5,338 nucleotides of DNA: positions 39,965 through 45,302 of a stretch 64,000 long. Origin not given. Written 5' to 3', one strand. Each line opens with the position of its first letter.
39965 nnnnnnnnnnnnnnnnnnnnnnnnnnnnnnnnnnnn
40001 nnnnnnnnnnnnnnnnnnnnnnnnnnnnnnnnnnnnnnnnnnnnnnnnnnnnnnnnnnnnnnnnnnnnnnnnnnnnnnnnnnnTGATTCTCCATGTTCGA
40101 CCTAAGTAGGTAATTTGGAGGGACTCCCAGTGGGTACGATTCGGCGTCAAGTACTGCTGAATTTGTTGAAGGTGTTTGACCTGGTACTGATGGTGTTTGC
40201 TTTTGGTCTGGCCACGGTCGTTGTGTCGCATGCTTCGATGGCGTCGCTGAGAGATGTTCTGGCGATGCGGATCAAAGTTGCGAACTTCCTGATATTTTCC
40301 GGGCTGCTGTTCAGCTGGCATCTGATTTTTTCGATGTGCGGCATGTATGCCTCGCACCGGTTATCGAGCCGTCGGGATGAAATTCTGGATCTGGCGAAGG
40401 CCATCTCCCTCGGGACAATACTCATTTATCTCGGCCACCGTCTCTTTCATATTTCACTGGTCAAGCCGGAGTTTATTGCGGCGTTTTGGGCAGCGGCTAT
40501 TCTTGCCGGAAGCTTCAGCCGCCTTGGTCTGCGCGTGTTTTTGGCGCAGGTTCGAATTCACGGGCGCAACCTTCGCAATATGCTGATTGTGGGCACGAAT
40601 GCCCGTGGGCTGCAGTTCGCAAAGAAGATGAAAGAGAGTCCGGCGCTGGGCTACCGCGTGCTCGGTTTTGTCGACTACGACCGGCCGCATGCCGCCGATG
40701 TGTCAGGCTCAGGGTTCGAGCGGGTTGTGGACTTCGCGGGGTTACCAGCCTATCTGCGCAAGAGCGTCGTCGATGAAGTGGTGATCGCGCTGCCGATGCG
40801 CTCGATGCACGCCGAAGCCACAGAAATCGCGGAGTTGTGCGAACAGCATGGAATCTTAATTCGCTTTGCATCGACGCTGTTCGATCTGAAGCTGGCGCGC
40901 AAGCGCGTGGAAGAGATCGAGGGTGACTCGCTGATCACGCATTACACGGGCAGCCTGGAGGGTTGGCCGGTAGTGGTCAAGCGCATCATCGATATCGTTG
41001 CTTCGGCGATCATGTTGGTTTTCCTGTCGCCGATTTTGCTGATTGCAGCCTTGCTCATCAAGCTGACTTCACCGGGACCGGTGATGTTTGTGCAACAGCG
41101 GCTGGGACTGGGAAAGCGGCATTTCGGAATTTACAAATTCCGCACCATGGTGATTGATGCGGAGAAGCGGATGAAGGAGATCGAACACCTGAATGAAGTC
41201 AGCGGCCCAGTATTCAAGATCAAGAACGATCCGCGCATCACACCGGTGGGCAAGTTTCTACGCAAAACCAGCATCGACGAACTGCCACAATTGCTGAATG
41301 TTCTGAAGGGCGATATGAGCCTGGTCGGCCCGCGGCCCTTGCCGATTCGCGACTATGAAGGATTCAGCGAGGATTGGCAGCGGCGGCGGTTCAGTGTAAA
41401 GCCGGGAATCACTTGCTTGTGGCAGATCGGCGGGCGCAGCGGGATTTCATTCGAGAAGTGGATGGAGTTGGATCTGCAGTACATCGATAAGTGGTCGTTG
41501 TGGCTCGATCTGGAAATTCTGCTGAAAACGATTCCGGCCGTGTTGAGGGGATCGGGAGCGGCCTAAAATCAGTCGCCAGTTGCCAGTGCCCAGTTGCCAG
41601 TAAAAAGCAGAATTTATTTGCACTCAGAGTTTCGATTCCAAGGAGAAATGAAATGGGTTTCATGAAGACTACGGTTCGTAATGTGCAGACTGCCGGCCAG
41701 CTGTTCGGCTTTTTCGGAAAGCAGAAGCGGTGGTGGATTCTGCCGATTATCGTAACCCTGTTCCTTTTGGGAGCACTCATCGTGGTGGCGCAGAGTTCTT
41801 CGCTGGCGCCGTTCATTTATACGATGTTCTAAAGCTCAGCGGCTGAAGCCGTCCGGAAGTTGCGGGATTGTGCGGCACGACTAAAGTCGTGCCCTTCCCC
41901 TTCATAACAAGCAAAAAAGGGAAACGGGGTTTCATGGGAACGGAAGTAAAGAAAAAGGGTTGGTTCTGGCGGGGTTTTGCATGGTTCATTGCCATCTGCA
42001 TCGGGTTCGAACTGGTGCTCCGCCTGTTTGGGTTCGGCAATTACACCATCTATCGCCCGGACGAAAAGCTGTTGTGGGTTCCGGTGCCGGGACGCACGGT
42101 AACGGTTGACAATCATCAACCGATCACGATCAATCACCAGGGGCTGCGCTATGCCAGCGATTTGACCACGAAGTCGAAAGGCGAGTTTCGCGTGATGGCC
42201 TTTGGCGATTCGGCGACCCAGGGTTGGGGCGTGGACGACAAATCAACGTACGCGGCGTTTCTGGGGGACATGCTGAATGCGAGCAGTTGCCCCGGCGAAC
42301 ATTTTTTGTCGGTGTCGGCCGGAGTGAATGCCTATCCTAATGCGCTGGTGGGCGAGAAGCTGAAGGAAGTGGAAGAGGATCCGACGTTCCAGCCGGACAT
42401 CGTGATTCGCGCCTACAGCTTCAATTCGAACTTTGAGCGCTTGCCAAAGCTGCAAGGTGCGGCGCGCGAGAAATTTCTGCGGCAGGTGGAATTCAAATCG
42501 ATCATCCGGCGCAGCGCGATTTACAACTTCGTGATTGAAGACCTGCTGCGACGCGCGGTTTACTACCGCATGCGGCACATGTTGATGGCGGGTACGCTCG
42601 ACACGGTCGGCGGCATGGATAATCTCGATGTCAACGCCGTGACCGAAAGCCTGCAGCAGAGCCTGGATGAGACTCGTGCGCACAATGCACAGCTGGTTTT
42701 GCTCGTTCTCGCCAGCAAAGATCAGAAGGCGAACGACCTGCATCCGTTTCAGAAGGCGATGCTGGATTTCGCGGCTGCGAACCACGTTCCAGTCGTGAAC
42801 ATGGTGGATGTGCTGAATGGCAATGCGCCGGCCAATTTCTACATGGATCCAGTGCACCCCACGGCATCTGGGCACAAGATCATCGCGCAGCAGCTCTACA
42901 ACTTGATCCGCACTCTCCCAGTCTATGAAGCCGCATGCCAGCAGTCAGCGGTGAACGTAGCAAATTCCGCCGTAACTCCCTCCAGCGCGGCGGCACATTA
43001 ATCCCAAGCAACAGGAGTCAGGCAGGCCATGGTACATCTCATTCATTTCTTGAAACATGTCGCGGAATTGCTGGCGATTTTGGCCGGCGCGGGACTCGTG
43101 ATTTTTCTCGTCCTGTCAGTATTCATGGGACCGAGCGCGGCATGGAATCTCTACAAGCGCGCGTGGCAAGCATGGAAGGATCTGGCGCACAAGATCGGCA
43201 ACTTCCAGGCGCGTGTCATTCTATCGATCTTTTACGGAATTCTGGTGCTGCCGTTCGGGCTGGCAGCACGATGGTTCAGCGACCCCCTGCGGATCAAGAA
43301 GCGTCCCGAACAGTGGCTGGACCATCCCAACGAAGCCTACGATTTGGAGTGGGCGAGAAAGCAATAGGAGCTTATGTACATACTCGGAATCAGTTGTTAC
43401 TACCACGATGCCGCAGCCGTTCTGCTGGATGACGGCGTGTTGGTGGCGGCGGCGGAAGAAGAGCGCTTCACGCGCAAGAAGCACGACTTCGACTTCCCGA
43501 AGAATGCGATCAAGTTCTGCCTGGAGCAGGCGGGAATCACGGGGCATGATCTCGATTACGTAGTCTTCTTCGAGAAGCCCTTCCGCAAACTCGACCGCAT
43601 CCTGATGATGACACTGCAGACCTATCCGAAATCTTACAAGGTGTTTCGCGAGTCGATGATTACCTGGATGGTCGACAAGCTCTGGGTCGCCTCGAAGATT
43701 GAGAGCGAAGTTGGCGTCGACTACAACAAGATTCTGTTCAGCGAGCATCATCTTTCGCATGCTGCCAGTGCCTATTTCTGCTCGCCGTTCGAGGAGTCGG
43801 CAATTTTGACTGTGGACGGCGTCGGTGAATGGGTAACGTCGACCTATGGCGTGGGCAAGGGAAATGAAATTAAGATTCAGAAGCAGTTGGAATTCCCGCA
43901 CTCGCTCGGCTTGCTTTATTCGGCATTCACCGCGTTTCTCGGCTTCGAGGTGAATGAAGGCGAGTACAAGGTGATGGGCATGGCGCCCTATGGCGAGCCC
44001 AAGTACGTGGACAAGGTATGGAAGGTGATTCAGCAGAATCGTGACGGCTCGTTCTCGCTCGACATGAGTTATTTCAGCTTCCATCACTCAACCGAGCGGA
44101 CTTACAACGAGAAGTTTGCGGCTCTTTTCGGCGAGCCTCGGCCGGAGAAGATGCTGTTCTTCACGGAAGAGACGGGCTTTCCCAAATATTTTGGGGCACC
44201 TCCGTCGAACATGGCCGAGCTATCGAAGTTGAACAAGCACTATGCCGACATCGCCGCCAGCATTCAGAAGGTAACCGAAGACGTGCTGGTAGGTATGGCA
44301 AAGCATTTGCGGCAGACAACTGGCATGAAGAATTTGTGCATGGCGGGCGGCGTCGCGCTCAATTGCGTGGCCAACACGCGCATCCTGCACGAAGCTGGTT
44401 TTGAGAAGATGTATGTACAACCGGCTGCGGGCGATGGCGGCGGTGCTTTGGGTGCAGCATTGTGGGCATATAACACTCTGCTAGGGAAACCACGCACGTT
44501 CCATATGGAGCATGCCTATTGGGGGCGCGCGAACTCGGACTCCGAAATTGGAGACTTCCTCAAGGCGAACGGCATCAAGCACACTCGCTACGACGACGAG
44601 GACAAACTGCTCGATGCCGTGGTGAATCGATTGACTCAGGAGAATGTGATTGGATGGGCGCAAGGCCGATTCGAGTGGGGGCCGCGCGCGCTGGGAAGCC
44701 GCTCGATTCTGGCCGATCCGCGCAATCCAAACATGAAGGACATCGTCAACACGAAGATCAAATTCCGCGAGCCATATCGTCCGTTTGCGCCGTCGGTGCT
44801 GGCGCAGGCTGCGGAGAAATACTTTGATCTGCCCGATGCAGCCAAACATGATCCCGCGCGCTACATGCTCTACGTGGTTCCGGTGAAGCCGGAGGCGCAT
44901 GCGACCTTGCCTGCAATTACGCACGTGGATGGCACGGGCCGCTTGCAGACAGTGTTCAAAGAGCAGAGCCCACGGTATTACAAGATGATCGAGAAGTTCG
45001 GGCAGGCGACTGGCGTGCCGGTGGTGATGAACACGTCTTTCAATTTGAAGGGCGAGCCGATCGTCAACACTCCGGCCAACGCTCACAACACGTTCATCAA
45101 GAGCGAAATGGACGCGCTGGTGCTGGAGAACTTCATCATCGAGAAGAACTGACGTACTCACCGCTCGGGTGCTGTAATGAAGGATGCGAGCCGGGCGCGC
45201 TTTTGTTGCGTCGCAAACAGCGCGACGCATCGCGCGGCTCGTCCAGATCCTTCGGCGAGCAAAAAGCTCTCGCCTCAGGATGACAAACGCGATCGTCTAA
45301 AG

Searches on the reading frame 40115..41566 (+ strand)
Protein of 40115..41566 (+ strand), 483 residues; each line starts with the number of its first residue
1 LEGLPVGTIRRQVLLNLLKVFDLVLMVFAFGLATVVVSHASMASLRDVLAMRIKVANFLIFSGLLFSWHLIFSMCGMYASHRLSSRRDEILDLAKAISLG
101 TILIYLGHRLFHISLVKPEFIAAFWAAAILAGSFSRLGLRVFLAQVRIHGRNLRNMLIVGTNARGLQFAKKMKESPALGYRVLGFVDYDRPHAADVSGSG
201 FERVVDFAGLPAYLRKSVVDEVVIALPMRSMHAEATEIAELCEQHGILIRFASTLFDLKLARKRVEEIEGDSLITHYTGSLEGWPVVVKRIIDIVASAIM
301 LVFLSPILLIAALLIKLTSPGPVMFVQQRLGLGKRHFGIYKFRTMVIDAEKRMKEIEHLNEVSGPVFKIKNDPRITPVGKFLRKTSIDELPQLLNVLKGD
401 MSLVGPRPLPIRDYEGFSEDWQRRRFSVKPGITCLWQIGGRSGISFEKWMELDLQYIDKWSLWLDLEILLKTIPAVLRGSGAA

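Call 5: search_protein_families(library=pfam, proteins=[window:40115-41566:+], max_evalue=0.001)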
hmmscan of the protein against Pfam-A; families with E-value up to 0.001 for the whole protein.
window:40115-41566:+ (483 aa): 2 families
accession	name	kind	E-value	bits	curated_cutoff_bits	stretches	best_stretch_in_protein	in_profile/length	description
PF02397.22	Bac_transf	-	1.4e-71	240.2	27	1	289-477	1-178/179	Bacterial sugar transferase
PF13727.12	CoA_binding_3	-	3.7e-15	56.8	25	1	75-251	3-173/175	CoA-binding domain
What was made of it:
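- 40130..41566 (+): Priming polyprenyl-phosphate glycosyl-1-phosphate transferase (PGT). Pfam Bac_transf 1.4e-71 (call 5).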

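Call 11: search_protein_families(library=ncbifam, proteins=[window:40115-41566:+], max_evalue=0.01)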
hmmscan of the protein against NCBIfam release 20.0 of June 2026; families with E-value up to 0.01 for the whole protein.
window:40115-41566:+ (483 aa): 10 families
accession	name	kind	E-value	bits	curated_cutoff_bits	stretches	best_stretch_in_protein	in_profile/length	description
TIGR03025.1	EPS_sugtrans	subfamily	9.6e-128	427.2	295.55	1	21-482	2-444/445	exopolysaccharide biosynthesis polyprenyl glycosylphosphotransferase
TIGR03023.1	WcaJ_sugtrans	equivalog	8.5e-111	371.4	410.75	1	21-482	2-452/453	undecaprenyl-phosphate glucose phosphotransferase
NF041877.1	EPS_EpsZ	equivalog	1.3e-96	324.1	800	1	22-482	15-458/459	exopolysaccharide biosynthesis polyisoprenyl-phosphate hexose-1-phosphate transferase EpsZ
TIGR03022.1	WbaP_sugtrans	subfamily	7.3e-93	312.3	403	1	20-482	3-455/456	undecaprenyl-phosphate galactose phosphotransferase WbaP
NF007518.0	PRK10124.1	equivalog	1.1e-67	228.8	684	1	24-473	17-454/464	undecaprenyl-phosphate glucose phosphotransferase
TIGR03013.1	EpsB_2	subfamily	6.1e-66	223.3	393.35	1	22-482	3-442/443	TIGR03013 family XrtA/PEP-CTERM system glycosyltransferase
NF052601.1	undeca_RfbP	equivalog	2.8e-63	213.5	330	1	286-477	42-236/244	undecaprenyl-phosphate galactose phosphotransferase family protein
NF011751.0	PRK15204.1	equivalog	1.7e-50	172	907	1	85-482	79-475/476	undecaprenyl-phosphate galactose phosphotransferase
NF050817.1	PolSacchBiosHfsE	equivalog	1.2e-46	159.5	750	1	70-478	60-461/467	polysaccharide biosynthesis protein HfsE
NF045514.1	glycotran_HepC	equivalog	5e-27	94.6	140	1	286-412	114-215/220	heterocyst development glycosyltransferase HepC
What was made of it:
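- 40130..41566 (+): TIGR03025 427 bits against a cut-off of 296 (call 11).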

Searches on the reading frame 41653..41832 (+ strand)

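Call 17: search_protein_families(library=pfam, proteins=[window:41653-41832:+], max_evalue=10)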
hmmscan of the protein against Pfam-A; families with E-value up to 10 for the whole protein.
window:41653-41832:+ (59 aa): 1 family
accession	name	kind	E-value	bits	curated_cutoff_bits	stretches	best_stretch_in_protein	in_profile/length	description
PF19451.5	DUF5989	-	2.2e-20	72.9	27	1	13-59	3-49/49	Family of unknown function (DUF5989)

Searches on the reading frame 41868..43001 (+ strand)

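Call 5: search_protein_families(library=pfam, proteins=[window:41868-43001:+], max_evalue=0.001)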
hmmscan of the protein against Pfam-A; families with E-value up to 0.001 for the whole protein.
window:41868-43001:+ (377 aa): 2 families
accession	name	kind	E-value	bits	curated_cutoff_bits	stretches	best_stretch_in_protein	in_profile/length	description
PF13472.12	Lipase_GDSL_2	-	2.6e-13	51.3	32.9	1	111-338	1-178/178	GDSL-like Lipase/Acylhydrolase family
PF00657.28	Lipase_GDSL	-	2.1e-05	25.2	23.6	1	109-342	1-207/208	GDSL-like Lipase/Acylhydrolase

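Call 10: search_protein_families(library=ncbifam, proteins=[window:41868-43001:+], max_evalue=0.01)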
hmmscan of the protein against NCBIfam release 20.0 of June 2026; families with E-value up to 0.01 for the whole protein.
window:41868-43001:+ (377 aa): 2 families
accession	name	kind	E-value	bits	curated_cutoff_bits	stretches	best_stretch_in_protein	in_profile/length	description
NF047474.1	GDSL_LA_2486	hypoth_equivalog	2.4e-05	23.7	300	1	86-344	66-322/326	LA_2486 family SGNH/GDSL-type esterase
NF047475.1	GDSL_LA_2490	hypoth_equivalog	0.00035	20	325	1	37-167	4-139/431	LA_2490 family SGNH/GDSL-type esterase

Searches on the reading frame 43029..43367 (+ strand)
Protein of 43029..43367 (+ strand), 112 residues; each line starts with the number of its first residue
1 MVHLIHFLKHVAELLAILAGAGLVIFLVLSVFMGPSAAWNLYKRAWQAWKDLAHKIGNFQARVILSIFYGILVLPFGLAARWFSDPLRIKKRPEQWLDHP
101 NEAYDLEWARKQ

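Call 17: search_protein_families(library=pfam, proteins=[window:43029-43367:+], max_evalue=10)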
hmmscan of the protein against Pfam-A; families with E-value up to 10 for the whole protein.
window:43029-43367:+ (112 aa): 5 families
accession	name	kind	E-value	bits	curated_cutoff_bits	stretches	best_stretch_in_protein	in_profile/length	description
PF11712.13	Vma12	-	0.0033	17.8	25.5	1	23-74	77-119/137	Endoplasmic reticulum-based factor for assembly of V-ATPase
PF09685.15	DUF4870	-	0.0089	16.5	25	1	15-77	5-68/107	Domain of unknown function (DUF4870)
PF20485.3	DUF6724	-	0.021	15.1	27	1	3-33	5-35/64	Family of unknown function (DUF6724)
PF19588.4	SxtJ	-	0.033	15.4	24.4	1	29-88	40-99/99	Saxitoxin biosynthesis operon protein SxtJ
PF13997.11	YqjK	-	0.42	11.5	28.1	1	21-50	42-70/73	YqjK-like protein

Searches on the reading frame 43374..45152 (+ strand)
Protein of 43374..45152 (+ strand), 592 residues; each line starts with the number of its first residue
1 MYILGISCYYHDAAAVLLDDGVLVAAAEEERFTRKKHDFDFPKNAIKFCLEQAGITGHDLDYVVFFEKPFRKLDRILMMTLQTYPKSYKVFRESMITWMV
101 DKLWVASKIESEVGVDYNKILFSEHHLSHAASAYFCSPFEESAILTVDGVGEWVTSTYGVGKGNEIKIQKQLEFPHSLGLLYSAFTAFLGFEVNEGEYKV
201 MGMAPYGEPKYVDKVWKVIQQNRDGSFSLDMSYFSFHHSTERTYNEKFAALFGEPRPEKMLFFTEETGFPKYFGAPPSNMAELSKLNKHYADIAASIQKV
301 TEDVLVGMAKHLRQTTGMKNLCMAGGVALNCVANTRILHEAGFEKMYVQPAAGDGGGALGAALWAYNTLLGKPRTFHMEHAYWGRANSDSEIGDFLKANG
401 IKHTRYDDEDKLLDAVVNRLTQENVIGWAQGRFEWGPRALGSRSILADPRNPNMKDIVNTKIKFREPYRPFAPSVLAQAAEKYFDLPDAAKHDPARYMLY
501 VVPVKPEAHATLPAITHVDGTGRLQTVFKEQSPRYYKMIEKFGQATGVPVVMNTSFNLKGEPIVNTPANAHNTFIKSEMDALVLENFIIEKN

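Call 6: search_protein_families(library=pfam, proteins=[window:43374-45152:+], max_evalue=0.001)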
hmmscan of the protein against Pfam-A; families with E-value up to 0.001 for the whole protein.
window:43374-45152:+ (592 aa): 5 families
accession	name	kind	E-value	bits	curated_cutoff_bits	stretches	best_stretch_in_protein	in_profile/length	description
PF02543.21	Carbam_trans_N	-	2.2e-88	297.5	24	1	3-363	2-346/346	Carbamoyltransferase N-terminus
PF16861.10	Carbam_trans_C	-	4.9e-70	234.9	27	1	418-591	2-170/170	Carbamoyltransferase C-terminus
PF00814.31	TsaD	-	8e-06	26.2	24.8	1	253-337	174-237/264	tRNA N6-adenosine threonylcarbamoyltransferase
PF22521.2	HypF_C_2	-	0.00011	22.5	27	1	284-360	160-240/241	Carbamoyltransferase, Kae1-like Domain, second subdomain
PF01869.26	BcrAD_BadFG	-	0.00034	20.6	31.5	0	284-365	189-271/271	BadF/BadG/BcrA/BcrD ATPase family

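Call 10: search_protein_families(library=ncbifam, proteins=[window:43374-45152:+], max_evalue=0.01)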
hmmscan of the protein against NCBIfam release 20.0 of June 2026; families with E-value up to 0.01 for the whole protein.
window:43374-45152:+ (592 aa): 4 families
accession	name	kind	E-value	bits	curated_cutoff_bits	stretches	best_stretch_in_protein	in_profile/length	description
NF041651.1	nodul_NodU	equivalog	1.3e-42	146.3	1000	1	287-566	267-532/556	nodulation protein NodU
TIGR00143.1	hypF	equivalog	9.2e-06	24.1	466.1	1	287-364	658-739/741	carbamoyltransferase HypF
TIGR03723.1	T6A_TsaD_YgjD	equivalog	2.7e-05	23.5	296.1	1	286-340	228-282/314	tRNA (adenosine(37)-N6)-threonylcarbamoyltransferase complex transferase subunit TsaD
TIGR00329.1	gcp_kae1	subfamily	0.0008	18.7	207.8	1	286-341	227-282/305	tRNA (adenosine(37)-N6)-threonylcarbamoyltransferase complex transferase subunit TsaD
